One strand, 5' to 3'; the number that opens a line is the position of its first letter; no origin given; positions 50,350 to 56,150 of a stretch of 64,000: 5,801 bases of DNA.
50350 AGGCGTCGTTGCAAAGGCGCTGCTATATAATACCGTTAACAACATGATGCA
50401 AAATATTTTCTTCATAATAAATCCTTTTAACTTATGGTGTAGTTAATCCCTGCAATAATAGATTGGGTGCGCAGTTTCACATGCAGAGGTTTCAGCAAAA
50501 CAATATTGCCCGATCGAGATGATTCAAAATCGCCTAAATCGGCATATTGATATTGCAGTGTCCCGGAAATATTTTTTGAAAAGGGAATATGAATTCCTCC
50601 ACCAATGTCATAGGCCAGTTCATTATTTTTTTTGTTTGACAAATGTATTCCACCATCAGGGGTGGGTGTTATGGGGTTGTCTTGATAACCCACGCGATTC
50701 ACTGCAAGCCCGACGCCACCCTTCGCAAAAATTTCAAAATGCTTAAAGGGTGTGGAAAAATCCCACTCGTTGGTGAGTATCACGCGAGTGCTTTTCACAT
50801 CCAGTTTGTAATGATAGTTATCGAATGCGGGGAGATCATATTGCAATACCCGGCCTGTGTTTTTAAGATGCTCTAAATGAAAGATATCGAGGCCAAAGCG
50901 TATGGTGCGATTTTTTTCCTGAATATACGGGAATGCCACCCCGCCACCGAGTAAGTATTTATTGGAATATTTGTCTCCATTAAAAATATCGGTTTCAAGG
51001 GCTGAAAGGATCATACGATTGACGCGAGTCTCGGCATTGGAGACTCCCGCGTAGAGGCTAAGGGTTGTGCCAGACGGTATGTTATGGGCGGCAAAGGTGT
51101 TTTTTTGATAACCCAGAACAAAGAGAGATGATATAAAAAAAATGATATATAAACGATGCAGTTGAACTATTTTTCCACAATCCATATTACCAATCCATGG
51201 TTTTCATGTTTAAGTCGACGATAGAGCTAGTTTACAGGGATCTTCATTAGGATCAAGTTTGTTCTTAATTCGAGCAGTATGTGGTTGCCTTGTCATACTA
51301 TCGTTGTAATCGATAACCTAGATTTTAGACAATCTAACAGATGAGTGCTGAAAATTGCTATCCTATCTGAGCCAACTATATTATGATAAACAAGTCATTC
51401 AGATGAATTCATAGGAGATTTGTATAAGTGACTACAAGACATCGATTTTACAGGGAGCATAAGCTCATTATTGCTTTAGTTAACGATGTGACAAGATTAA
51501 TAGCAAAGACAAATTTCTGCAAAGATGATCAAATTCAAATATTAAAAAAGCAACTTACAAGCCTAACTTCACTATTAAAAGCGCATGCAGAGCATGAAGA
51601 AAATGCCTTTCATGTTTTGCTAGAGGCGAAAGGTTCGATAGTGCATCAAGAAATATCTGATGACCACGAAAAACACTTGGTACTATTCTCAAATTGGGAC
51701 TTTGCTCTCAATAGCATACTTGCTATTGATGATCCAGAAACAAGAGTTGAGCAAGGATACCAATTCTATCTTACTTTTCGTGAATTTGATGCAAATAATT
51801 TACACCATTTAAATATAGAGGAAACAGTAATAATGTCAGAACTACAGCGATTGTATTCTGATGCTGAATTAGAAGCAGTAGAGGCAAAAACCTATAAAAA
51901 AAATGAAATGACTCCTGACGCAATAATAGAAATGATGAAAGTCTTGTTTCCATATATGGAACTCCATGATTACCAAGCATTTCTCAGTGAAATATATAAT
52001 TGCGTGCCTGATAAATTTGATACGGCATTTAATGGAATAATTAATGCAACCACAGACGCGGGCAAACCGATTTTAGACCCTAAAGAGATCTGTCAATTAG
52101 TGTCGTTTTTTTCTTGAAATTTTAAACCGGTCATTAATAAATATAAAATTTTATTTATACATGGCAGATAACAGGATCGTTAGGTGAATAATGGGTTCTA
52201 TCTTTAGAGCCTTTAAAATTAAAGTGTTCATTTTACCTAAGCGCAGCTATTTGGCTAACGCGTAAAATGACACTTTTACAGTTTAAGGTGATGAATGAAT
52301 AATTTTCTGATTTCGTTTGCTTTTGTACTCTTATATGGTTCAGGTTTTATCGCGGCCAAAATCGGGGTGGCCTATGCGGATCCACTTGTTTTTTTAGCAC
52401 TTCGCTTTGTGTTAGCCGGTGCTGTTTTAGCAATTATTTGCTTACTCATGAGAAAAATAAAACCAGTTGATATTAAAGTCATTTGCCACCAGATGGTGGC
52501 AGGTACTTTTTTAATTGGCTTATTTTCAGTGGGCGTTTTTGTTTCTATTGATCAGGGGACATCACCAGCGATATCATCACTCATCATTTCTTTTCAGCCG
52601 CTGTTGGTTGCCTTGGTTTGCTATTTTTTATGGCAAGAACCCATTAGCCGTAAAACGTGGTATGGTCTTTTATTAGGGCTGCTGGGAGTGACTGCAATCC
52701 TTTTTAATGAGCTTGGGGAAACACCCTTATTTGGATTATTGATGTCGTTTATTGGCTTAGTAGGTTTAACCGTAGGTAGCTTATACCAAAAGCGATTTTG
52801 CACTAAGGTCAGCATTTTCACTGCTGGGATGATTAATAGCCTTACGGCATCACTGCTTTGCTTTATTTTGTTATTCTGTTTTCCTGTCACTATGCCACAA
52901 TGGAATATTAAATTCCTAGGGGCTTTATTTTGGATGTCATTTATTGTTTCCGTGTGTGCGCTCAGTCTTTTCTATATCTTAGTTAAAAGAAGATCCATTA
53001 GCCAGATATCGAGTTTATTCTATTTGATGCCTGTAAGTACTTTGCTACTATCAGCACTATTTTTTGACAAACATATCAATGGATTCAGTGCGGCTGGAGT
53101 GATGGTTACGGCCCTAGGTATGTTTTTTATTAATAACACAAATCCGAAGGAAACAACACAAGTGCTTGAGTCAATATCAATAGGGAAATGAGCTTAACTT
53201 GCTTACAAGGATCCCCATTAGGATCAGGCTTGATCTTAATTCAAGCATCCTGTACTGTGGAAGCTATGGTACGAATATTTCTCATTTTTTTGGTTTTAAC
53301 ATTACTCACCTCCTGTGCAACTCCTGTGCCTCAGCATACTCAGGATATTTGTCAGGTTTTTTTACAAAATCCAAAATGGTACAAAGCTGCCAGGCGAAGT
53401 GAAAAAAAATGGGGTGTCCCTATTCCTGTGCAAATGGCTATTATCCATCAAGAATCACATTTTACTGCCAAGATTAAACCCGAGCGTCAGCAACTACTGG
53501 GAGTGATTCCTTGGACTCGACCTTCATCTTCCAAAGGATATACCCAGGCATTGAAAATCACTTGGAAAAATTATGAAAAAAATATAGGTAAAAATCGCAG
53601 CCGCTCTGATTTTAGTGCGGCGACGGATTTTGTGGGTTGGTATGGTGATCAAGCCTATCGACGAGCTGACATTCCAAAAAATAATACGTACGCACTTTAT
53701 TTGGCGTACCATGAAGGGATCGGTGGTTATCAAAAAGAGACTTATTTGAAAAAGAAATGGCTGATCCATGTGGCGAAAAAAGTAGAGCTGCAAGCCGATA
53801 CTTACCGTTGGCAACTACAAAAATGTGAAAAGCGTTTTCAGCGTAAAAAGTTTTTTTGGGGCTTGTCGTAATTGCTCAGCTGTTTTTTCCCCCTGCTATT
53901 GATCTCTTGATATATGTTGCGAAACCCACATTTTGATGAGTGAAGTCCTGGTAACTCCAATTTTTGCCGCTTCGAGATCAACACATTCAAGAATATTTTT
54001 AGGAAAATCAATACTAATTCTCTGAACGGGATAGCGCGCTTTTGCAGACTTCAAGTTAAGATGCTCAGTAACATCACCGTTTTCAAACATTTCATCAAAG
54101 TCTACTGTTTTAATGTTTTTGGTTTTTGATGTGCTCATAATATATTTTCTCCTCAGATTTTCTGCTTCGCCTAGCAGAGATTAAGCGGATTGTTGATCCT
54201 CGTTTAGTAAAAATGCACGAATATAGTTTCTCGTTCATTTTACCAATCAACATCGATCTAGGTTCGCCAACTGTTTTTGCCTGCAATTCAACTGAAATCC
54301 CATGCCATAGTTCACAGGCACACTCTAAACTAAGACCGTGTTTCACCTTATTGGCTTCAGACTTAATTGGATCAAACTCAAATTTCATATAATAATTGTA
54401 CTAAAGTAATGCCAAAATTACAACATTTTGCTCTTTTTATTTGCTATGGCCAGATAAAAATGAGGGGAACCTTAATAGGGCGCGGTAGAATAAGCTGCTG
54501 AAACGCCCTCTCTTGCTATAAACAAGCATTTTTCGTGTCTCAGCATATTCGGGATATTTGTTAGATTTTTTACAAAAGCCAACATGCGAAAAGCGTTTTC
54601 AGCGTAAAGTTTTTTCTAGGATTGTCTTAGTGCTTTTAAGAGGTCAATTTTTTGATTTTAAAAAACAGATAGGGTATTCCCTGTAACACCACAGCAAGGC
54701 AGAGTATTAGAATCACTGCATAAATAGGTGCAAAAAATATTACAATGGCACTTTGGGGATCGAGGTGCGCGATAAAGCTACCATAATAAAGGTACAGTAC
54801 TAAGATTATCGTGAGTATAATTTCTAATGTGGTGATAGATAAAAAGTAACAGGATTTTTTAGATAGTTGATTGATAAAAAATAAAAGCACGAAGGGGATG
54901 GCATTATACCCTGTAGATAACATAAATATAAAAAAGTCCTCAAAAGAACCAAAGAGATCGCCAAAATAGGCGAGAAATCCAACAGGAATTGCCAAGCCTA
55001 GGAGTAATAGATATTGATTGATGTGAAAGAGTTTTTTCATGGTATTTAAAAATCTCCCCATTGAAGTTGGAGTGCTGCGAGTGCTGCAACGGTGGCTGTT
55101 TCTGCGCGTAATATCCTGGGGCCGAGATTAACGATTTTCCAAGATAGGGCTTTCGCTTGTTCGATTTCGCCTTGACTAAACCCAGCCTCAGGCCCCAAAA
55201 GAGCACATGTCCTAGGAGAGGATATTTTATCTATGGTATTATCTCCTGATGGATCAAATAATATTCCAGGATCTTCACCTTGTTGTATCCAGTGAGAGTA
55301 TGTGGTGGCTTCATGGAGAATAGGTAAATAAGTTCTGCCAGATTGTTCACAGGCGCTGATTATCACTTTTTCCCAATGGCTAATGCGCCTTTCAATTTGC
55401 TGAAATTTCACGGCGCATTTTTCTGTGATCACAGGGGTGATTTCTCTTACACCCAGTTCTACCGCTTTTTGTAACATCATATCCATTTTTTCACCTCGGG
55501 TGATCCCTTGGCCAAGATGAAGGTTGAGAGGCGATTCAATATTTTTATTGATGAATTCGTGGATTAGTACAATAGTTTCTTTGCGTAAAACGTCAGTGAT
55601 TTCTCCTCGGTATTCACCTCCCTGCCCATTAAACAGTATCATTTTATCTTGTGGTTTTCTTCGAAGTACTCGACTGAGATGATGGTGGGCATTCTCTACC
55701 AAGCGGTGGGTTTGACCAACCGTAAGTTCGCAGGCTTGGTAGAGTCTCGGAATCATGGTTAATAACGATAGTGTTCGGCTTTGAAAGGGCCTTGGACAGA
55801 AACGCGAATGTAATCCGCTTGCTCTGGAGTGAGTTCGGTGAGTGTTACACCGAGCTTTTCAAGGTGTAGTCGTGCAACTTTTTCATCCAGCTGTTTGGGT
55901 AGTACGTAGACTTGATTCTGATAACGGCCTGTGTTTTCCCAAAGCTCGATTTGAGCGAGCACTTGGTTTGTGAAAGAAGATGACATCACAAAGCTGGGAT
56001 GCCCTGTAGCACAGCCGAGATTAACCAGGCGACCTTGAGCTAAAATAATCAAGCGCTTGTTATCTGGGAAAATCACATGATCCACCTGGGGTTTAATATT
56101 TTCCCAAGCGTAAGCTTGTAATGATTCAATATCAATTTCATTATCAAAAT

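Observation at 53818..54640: brnTA toxin-antitoxin cassette bracketed by a full and an internally deleted copy of the same lipoprotein-gene sequence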

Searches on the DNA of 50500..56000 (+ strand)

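Call 34: search_rna_families(source=window, start=50500, end=56000, threshold=evalue, max_evalue=1)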
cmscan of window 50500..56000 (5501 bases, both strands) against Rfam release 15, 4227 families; matches with E-value up to 1: 0.
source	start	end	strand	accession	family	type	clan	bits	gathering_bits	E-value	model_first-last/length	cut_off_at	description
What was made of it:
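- On Transposon, insertion sequence, integron cassette or integrase-borne island: No Rfam match (call 34).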

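Call 46: search_dna_similar(query=window:51200-54700:+, collection=plasmids, mode=distant, max_rows=10)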
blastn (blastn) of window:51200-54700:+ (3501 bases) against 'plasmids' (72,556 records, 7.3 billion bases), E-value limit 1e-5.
No match.
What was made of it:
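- No plasmid or element sequence remains, and the plasmid collection holds no DNA match (call 46).
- Tried and rejected: A distant-mode DNA search of the block against plasmids found no match (call 46).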

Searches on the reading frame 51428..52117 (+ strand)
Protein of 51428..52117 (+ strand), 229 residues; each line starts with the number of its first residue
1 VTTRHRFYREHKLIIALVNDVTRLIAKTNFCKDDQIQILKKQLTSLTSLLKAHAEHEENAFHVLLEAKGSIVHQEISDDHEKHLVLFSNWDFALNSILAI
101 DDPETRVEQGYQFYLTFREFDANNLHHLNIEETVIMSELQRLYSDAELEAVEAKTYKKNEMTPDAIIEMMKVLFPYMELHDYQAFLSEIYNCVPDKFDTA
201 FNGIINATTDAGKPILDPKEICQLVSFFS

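Call 5: search_protein_families(library=pfam, proteins=[window:51428-52117:+], max_evalue=0.01)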
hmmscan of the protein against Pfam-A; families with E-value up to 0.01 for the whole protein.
window:51428-52117:+ (229 aa): 1 family
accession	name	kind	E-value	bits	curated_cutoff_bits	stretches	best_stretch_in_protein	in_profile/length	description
PF01814.28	Hemerythrin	-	2.5e-05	25.2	25.3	1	5-137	4-125/127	Hemerythrin HHE cation binding domain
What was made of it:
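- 51428..52117 (+): Hemerythrin-like gene (GTG start, AGGAG 10 nt upstream); cargo of the block. Pfam PF01814 at E 2.5e-5, 25.2 bits against a 25.3-bit cut-off, so borderline (call 5).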

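Call 25: search_protein_families(library=ncbifam, proteins=[window:51428-52114:+], max_evalue=0.01)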
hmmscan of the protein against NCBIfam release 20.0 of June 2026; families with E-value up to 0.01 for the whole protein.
window:51428-52114:+ (229 aa): 0 families

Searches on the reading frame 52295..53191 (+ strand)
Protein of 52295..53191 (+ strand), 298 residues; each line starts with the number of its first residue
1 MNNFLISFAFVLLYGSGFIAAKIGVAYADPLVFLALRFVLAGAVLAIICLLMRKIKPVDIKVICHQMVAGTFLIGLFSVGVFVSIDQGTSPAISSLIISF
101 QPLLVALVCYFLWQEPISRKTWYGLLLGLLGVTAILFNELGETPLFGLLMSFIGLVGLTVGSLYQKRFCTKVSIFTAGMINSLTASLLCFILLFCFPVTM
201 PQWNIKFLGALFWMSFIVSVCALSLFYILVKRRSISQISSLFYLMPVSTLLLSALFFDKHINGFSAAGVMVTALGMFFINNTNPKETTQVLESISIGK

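Call 5: search_protein_families(library=pfam, proteins=[window:52295-53191:+], max_evalue=0.01)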
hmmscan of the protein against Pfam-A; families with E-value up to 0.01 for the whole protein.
window:52295-53191:+ (298 aa): 2 families
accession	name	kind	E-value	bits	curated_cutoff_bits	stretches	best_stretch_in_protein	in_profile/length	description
PF00892.27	EamA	-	2.3e-27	96.3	28.2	2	7-136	7-134/135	EamA-like transporter family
PF02163.28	Peptidase_M50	-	0.0053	16.5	27.2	1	71-274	48-173/221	Peptidase family M50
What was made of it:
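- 52295..53191 (+): EamA/DMT-family transporter gene; cargo of the block. PF00892 at 2.3e-27 (call 5).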

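Call 25: search_protein_families(library=ncbifam, proteins=[window:52295-53188:+], max_evalue=0.01)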
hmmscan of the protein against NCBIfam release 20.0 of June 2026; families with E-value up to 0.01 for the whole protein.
window:52295-53188:+ (298 aa): 3 families
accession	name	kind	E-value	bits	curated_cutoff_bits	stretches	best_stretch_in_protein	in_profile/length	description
TIGR00950.1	2A78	equivalog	1.2e-18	67.5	230.2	1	15-265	2-252/264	carboxylate/amino acid/amine transporter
NF008432.0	PRK11272.1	equivalog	2.7e-18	66.2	270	1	8-274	16-282/294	drug/metabolite exporter YedA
NF008523.0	PRK11453.1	equivalog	0.00013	21.7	472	1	6-277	8-283/299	O-acetylserine/cysteine exporter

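Call 31: find_encoding_contigs(protein=window:52295-53188:+, flank=6000, max_places=10)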
Protein window:52295-53188:+ (298 aa): no gene with exactly this product is on record in the collection.

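Call 43: find_homologous_proteins(query=window:52295-53188:+, max_evalue=1e-20)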
Query window:52295-53188:+ (298 aa): 26 proteins with E <= 1e-20 among 8000 candidates.
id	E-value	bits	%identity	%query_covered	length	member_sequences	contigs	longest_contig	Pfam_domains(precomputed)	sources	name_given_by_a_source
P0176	1.4e-183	627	100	100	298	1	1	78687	PF00892.27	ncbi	-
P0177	5.8e-125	435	73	95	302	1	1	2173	PF00892.27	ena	-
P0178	4.6e-76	274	43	96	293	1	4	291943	PF00892.27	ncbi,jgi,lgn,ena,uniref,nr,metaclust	ncbi:DMT family transporter [Oceanospirillum maris]|jgi:drug/metabolite transporter (DMT)-like perme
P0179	6.1e-71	258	59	72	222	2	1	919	PF00892.27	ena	-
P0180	1.7e-64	236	46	91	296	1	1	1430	PF00892.27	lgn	-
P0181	2.1e-63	233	43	94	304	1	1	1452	PF00892.27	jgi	jgi:drug/metabolite transporter (DMT)-like permease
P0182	2.6e-56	210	41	93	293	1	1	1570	PF00892.27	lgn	-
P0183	3.9e-56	209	43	96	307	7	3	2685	PF00892.27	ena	-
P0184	6.3e-56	208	43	97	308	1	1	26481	PF00892.27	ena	-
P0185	1.2e-55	207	43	97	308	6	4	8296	PF00892.27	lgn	-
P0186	2.5e-55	206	43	96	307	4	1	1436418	PF00892.27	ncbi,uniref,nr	ncbi:DMT family transporter [Colwellia sp. Bg11-28]|uniref:DMT family transporter n=1 Tax=Colwellia 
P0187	2.9e-55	206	44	92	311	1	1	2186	PF00892.27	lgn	-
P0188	8.1e-54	201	43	96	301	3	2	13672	PF00892.27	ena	-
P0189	7.0e-53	198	41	96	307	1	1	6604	PF00892.27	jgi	jgi:drug/metabolite transporter (DMT)-like permease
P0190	8.0e-47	178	39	85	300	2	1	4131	PF00892.27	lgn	-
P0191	3.7e-38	150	36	91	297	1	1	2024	PF00892.27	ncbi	-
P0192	1.4e-32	132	31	92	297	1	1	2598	PF00892.27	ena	-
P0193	2.6e-28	118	32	94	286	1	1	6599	PF00892.27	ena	-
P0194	3.2e-28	117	32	94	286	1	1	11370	PF00892.27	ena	-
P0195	3.4e-28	117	32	94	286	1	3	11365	PF00892.27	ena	-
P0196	6.0e-28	117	32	94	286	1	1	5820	PF00892.27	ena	-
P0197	1.4e-27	115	32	94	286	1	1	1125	PF00892.27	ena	-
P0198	1.5e-27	115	32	94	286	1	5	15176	PF00892.27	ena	-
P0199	1.8e-27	115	31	94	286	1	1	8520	PF00892.27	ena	-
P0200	2.2e-26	111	31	90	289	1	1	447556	PF00892.27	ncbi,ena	-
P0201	6.0e-24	103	29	95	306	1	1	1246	PF00892.27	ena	-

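Call 44: find_encoding_contigs(protein=P0177, flank=3000, max_places=3)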
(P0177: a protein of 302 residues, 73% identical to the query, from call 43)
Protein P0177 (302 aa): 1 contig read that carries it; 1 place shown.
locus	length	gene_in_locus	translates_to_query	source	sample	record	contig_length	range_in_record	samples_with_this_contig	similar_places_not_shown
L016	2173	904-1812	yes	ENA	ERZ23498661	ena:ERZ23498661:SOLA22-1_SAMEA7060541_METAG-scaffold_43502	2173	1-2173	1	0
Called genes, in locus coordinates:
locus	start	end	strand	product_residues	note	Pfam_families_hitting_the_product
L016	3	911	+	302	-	?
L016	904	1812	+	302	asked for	PF00892:EamA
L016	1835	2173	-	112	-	?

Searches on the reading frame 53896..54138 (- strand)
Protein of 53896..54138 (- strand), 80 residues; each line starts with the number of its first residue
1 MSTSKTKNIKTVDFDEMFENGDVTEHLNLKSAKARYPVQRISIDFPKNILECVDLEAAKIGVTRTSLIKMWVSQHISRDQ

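Call 5: search_protein_families(library=pfam, proteins=[window:53896-54138:-], max_evalue=0.01)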
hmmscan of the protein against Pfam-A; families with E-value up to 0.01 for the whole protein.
window:53896-54138:- (80 aa): 1 family
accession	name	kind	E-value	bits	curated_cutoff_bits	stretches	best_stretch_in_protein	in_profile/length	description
PF12441.14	CopG_antitoxin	-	2e-05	25.7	28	1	16-74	14-78/79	CopG antitoxin of type II toxin-antitoxin system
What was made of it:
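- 53896..54138 (-): brnA antitoxin gene (80 aa). PF12441 scores 25.7 bits, below its 28-bit cut-off (call 5).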

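Call 25: search_protein_families(library=ncbifam, proteins=[window:53899-54138:-], max_evalue=0.01)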
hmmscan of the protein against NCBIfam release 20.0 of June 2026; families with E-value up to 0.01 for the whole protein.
window:53899-54138:- (80 aa): 1 family
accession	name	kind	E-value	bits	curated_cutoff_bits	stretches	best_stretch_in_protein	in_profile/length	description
NF047399.1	BrnA_antitoxin_add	equivalog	9.1e-18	64.2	60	1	9-75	1-69/70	type II toxin-antitoxin system BrnA family antitoxin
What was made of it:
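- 53896..54138 (-): NCBIfam NF047399 BrnA equivalog, 64.2 bits against a 60-bit cut-off (call 25).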

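Call 27: search_solved_structures(query=window:53899-54138:-, max_evalue=1, show_alignments=1)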
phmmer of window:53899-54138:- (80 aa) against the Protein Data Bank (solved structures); distinct sequences matched with E-value up to 1: 1.
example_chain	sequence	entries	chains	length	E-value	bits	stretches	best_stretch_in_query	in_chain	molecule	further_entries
3h87_C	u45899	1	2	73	0.75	13.6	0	44-75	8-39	Putative uncharacterized protein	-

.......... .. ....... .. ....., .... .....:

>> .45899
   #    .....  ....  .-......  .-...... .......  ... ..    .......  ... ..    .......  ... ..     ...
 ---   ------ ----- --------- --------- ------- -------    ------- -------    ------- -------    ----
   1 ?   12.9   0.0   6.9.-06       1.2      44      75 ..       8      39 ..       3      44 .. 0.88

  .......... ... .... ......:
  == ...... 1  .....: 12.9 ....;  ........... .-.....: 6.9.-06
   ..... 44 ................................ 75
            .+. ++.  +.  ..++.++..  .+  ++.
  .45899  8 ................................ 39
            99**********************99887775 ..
